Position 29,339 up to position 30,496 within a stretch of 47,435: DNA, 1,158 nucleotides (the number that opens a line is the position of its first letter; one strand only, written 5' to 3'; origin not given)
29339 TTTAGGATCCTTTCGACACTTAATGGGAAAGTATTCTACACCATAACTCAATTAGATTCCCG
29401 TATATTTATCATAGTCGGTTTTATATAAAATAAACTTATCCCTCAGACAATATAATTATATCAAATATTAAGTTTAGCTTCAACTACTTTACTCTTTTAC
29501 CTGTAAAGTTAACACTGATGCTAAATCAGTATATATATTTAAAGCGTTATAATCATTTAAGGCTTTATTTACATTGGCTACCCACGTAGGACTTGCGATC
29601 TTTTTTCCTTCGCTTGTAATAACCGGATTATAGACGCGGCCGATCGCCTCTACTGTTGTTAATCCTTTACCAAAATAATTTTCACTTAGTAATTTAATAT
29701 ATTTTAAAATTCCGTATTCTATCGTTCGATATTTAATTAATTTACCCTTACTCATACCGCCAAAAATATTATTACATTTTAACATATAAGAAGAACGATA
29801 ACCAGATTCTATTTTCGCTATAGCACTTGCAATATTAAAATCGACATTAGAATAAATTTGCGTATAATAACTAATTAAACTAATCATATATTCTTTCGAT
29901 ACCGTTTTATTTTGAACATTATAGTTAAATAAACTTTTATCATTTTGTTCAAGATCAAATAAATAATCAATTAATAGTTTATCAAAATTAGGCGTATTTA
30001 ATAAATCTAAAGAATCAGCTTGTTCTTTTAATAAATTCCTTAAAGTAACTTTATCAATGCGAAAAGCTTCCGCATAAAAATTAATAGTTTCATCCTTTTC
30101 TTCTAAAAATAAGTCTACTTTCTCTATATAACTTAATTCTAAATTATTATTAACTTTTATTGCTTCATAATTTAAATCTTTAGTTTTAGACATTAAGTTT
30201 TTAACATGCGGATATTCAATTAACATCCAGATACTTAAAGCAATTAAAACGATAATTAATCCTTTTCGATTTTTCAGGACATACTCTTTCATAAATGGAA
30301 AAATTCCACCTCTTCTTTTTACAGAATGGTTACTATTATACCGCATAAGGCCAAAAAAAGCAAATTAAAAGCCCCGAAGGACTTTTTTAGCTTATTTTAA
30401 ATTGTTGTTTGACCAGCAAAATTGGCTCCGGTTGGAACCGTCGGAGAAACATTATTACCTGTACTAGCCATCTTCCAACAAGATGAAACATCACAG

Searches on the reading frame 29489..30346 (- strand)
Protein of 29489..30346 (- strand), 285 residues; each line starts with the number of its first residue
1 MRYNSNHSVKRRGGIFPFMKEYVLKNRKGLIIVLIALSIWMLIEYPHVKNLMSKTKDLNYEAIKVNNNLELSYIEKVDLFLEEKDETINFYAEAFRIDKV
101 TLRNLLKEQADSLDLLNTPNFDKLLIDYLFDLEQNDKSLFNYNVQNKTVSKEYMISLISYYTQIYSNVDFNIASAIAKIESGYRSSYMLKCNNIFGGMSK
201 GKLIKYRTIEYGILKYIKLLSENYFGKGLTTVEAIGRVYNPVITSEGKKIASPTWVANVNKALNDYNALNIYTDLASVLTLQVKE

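Call 3: search_protein_families(library=pfam, proteins=[window:29489-30346:-], max_evalue=1)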
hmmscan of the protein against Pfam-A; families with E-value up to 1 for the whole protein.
window:29489-30346:- (285 aa): 2 families
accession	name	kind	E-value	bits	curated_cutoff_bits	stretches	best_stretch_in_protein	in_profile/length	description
PF01832.25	Glucosaminidase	-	0.0049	18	30.2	1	167-267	12-122/123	Mannosyl-glycoprotein endo-beta-N-acetylglucosaminidase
PF11356.14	T2SSC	-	0.078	13.3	27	1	30-84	6-59/141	Type II secretion system protein C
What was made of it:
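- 29489..30346 (-): Downstream 285-aa membrane-anchored protein with a weak glucosaminidase-like C-terminus (a putative cell-wall hydrolase). It lies after the terminator and is conserved only in the same subclade as A and B. It is probably not part of the unit. Pfam Glucosaminidase E 0.0049, below cut-off (call 3).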

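Call 4: search_protein_families(library=padloc, proteins=[window:29489-30346:-], max_evalue=1)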
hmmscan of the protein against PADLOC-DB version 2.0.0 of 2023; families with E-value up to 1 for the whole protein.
window:29489-30346:- (285 aa): 0 families

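Call 5: search_protein_families(library=ncbifam, proteins=[window:29489-30346:-], max_evalue=1)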
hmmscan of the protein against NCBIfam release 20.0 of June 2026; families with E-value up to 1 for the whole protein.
window:29489-30346:- (285 aa): 1 family
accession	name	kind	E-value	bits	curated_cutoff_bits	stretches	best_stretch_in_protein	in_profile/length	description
TIGR03588.1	PseC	equivalog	0.019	13.9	423.5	1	58-173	239-348/380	UDP-4-amino-4,6-dideoxy-N-acetyl-beta-L-altrosamine transaminase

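Call 83: search_solved_structures(query=window:29489-30346:-, max_evalue=1)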
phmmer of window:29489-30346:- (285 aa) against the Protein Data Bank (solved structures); distinct sequences matched with E-value up to 1: 1.
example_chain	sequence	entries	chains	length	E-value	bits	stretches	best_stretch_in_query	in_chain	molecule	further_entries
8yxk_A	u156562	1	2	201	0.00031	23.6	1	160-262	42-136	Phage cell wall hydrolase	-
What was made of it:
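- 29489..30346 (-): Phage cell wall hydrolase 8yxk, E 3e-4 (call 83).
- The downstream protein has weak glucosaminidase and phage wall hydrolase similarity (calls 3, 83).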
